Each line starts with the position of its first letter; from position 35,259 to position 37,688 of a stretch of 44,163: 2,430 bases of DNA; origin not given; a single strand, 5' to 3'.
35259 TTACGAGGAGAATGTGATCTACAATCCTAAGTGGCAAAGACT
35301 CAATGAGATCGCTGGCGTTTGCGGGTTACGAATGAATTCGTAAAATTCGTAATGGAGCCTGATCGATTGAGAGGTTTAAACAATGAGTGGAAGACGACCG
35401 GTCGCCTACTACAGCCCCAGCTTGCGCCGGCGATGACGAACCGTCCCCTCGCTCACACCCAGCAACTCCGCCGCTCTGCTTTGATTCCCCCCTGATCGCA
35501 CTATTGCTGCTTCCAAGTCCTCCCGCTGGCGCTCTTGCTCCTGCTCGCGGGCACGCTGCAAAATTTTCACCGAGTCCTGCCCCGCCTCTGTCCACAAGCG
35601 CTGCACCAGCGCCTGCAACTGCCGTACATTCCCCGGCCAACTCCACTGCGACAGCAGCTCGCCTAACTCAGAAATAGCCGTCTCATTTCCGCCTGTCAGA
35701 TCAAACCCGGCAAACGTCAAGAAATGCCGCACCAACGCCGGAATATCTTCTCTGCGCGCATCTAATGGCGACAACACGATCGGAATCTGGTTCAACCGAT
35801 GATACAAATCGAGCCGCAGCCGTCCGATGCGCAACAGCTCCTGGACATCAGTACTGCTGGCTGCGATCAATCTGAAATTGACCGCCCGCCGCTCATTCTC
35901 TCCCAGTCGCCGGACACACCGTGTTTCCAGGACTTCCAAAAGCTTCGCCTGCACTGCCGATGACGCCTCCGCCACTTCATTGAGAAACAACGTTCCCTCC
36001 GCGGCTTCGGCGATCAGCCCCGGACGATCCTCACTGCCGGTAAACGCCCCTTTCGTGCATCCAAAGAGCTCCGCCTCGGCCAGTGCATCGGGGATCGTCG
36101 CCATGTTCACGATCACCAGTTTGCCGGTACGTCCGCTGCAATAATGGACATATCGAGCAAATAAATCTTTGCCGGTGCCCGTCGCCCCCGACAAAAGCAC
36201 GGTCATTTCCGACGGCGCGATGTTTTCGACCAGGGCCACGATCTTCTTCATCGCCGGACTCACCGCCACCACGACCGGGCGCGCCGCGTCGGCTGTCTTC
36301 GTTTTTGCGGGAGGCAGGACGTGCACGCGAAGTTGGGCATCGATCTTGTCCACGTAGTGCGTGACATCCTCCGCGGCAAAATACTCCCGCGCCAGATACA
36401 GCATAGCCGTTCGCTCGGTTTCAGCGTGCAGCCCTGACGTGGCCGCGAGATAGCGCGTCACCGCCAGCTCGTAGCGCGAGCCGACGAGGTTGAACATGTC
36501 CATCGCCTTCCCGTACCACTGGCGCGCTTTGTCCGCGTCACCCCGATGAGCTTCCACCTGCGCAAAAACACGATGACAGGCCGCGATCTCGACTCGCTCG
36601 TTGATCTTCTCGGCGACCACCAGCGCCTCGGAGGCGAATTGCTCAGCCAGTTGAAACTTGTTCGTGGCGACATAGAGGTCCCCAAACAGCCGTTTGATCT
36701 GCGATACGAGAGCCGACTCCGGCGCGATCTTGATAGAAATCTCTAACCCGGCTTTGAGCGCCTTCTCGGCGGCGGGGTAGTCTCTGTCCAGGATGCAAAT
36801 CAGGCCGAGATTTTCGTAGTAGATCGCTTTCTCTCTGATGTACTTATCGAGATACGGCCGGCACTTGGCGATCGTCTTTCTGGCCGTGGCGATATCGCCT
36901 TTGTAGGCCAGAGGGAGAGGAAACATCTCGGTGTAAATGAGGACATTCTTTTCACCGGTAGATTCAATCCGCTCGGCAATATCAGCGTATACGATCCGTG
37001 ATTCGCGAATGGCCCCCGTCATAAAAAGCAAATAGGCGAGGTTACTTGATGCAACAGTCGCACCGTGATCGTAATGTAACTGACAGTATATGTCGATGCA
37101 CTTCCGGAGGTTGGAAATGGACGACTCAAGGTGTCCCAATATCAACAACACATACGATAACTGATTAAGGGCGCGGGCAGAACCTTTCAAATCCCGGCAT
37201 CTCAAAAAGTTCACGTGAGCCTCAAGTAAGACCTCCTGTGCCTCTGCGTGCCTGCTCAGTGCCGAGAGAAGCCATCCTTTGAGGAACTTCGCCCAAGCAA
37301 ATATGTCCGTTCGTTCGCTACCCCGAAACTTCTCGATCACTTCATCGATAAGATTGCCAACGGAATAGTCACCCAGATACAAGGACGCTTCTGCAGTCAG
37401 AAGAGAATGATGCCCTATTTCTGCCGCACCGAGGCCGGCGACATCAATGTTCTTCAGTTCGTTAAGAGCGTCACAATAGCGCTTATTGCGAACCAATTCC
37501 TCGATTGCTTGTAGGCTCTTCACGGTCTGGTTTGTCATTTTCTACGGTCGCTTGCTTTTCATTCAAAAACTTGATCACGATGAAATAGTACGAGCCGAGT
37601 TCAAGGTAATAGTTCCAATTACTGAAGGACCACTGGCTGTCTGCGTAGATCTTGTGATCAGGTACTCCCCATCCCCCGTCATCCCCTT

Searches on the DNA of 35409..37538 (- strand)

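Call 40: search_rna_families(source=L001, start=12150, end=12850, threshold=evalue, max_evalue=10)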
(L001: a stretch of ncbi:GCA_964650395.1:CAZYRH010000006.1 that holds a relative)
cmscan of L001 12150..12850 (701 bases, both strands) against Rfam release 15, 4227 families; matches with E-value up to 10: 2.
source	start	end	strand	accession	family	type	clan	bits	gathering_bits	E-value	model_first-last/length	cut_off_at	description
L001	12728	12766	+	RF00300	snoZ221_snoR21b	Gene; snRNA; snoRNA; CD-box;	-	15.7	44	2.5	1-91/91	no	Small nucleolar RNA Z221/R21b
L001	12570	12654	+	RF00499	Parecho_CRE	Cis-reg;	-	13.7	55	7.2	1-116/116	no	Human parechovirus 1 (HPeV1) cis regulatory element (CRE)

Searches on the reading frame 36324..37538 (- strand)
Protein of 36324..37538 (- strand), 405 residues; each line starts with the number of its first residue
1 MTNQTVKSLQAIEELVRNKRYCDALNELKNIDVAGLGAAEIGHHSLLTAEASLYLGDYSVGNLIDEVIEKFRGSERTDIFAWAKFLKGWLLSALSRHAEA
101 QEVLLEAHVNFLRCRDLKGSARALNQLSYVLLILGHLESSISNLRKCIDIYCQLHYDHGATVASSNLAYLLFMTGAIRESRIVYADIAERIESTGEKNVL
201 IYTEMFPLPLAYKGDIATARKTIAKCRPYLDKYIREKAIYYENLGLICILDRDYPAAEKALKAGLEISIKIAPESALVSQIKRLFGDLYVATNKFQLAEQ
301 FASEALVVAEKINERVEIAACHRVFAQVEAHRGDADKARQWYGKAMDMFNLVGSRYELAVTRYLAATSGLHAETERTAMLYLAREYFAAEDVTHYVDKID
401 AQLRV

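Call 84: search_protein_representatives(protein=window:36324-37538:-)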
Query: 405 residues. Proteins with E-value up to 0.001 (for the whole library): 2837; up to 1e-10: 276; up to 1e-30: 71. The best 150 are listed.
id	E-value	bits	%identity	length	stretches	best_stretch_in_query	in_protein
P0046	1.3e-109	383.3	49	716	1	1-403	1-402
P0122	2.3e-108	379.1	47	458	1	10-404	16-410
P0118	2.0e-104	366.2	47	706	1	8-404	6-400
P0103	2.5e-101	356.0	49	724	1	3-402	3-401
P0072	5.0e-101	355.0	46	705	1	7-403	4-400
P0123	2.9e-96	339.3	54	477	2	5-295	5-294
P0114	1.5e-92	327.1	42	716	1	9-403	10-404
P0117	3.1e-92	326.1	42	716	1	9-403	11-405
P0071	1.2e-90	320.8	65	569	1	166-404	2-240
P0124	5.5e-90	318.7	43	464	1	7-404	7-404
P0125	7.6e-89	314.9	44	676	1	3-403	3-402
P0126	6.5e-88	311.8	42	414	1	7-403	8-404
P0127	9.5e-87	308.0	40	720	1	5-403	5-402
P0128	2.0e-86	306.9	44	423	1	10-403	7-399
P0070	9.9e-85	301.4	45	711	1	9-403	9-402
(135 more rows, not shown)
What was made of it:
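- On Named EBP equivalogs (NtrC, NifA, NorR, RtcR, PspF, and others): The N-terminal TPR domain defines a separate small family: 71 clusters at 50% identity with E <= 1e-30 (call 84).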
